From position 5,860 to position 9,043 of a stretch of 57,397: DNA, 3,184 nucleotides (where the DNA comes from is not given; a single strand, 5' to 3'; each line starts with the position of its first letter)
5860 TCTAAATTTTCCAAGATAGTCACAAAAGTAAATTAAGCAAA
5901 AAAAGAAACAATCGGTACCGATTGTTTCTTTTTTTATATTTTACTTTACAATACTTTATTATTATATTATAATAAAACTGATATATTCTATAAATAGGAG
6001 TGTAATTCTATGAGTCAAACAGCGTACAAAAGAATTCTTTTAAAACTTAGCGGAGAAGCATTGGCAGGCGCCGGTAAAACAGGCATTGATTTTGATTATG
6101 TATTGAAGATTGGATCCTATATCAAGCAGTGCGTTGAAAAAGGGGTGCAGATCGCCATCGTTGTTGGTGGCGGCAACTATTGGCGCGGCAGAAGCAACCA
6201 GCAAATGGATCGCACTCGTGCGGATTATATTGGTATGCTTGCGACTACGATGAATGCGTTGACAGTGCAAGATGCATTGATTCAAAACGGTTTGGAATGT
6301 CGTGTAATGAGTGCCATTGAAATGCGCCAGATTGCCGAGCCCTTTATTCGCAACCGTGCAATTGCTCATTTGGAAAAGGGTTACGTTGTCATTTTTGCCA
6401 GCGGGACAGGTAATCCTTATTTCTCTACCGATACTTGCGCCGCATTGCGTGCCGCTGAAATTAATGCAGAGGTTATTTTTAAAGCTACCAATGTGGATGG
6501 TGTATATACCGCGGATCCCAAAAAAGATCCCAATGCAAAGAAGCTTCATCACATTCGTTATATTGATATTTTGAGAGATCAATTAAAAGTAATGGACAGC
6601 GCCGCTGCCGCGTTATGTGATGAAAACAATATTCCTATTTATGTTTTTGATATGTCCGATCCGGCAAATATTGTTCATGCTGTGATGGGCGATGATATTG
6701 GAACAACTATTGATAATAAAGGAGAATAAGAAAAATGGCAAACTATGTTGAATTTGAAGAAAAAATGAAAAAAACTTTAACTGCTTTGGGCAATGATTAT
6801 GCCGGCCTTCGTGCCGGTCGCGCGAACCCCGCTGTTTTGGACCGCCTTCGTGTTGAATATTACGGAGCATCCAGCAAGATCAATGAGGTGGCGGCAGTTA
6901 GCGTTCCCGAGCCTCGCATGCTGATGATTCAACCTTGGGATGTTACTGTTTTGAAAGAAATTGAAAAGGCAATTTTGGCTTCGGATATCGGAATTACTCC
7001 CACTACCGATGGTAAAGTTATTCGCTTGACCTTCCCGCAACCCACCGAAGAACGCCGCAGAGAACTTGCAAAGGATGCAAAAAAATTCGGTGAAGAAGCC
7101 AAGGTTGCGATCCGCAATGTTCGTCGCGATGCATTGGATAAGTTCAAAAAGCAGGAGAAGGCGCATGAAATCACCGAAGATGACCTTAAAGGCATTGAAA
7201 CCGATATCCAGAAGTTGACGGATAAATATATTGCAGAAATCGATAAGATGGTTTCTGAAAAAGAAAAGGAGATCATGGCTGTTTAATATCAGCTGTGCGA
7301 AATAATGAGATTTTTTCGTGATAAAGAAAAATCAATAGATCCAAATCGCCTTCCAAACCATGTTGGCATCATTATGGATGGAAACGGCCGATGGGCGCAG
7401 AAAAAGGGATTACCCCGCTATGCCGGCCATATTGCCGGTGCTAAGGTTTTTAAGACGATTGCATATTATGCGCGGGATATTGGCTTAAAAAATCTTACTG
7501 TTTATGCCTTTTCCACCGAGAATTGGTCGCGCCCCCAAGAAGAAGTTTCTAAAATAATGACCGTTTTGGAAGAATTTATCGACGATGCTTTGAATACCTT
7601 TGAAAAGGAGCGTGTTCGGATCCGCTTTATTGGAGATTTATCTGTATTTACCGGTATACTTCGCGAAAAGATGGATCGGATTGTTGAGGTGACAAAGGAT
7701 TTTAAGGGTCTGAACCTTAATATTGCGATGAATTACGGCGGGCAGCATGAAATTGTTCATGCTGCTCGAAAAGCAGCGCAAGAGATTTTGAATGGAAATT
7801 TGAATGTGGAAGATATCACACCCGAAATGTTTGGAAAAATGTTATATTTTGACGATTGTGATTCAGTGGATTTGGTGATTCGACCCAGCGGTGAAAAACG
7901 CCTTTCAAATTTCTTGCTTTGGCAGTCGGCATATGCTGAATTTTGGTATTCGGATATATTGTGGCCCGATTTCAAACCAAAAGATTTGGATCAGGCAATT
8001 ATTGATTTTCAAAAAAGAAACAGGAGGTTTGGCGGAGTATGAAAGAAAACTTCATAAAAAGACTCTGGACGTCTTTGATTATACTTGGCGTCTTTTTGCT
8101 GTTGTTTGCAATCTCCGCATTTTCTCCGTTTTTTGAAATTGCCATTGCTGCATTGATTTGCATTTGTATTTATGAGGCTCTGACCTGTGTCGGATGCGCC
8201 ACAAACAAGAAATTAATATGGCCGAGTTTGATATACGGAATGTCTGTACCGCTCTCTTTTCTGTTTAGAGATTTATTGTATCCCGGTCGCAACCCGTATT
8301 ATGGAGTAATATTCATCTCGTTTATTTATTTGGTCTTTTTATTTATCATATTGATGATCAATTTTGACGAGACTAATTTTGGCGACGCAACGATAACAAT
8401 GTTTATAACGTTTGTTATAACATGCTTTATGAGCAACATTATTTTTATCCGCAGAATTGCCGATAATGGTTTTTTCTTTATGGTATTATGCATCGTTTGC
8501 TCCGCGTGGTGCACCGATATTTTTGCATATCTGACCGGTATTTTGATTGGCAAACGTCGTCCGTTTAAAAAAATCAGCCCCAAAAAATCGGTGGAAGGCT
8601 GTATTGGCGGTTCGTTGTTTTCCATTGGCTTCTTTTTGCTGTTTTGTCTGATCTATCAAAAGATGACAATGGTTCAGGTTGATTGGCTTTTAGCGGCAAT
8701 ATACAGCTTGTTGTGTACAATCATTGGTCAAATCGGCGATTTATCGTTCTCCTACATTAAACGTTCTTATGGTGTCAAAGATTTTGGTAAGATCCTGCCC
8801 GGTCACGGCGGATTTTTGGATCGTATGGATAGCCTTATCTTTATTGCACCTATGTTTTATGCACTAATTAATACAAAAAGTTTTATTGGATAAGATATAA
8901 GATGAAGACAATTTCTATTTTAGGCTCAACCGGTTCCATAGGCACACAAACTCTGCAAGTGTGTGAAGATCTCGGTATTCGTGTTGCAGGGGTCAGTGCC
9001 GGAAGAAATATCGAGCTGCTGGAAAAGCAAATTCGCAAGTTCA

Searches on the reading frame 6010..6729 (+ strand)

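Call 22: search_protein_families(library=pfam, proteins=[window:6010-6729:+], max_evalue=0.0001)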
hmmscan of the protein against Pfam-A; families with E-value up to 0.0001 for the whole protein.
window:6010-6729:+ (239 aa): 1 family
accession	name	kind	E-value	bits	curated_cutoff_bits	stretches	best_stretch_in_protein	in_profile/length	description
PF00696.33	AA_kinase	-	3.5e-38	132.1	24.9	1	7-214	1-234/234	Amino acid kinase family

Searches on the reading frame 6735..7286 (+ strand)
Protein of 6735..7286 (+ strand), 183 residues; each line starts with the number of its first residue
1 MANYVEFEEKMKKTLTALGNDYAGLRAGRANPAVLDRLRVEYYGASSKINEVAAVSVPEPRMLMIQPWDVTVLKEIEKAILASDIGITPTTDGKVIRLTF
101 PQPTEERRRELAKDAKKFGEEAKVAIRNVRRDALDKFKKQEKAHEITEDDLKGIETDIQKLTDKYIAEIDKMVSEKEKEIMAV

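Call 22: search_protein_families(library=pfam, proteins=[window:6735-7286:+], max_evalue=0.0001)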
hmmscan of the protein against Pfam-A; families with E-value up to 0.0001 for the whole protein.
window:6735-7286:+ (183 aa): 1 family
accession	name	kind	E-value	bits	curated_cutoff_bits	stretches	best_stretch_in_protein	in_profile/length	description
PF01765.24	RRF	-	3.3e-70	235.6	29.7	1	20-181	3-164/164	Ribosome recycling factor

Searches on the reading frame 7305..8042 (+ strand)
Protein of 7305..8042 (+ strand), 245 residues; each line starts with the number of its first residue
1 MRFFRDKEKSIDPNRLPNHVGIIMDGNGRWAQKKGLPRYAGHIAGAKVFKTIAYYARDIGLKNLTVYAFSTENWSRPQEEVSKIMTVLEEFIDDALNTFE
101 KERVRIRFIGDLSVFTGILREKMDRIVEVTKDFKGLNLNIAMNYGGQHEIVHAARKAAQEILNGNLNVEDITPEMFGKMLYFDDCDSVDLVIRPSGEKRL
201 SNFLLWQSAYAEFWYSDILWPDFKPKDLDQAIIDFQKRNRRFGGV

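Call 23: search_protein_families(library=pfam, proteins=[window:7305-8042:+], max_evalue=0.0001)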
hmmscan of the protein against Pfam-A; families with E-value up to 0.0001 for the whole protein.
window:7305-8042:+ (245 aa): 1 family
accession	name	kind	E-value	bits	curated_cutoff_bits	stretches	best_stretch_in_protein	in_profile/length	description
PF01255.24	Prenyltransf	-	2.7e-79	266.2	27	1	23-243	1-219/219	Putative undecaprenyl diphosphate synthase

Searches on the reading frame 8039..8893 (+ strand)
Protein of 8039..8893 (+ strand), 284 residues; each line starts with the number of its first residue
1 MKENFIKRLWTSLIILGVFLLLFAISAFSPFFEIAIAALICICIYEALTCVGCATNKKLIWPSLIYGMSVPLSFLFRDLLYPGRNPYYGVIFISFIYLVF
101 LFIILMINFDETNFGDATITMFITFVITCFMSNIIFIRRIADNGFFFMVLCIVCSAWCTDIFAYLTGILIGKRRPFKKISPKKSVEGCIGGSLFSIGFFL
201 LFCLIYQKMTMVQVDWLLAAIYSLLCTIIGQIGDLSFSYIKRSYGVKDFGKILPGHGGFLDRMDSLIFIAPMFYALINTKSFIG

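Call 23: search_protein_families(library=pfam, proteins=[window:8039-8893:+], max_evalue=0.0001)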
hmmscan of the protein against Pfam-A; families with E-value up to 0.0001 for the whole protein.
window:8039-8893:+ (284 aa): 1 family
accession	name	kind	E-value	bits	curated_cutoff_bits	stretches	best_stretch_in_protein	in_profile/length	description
PF01148.25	CTP_transf_1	-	9.8e-52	176.8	24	1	7-278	2-262/264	Cytidylyltransferase family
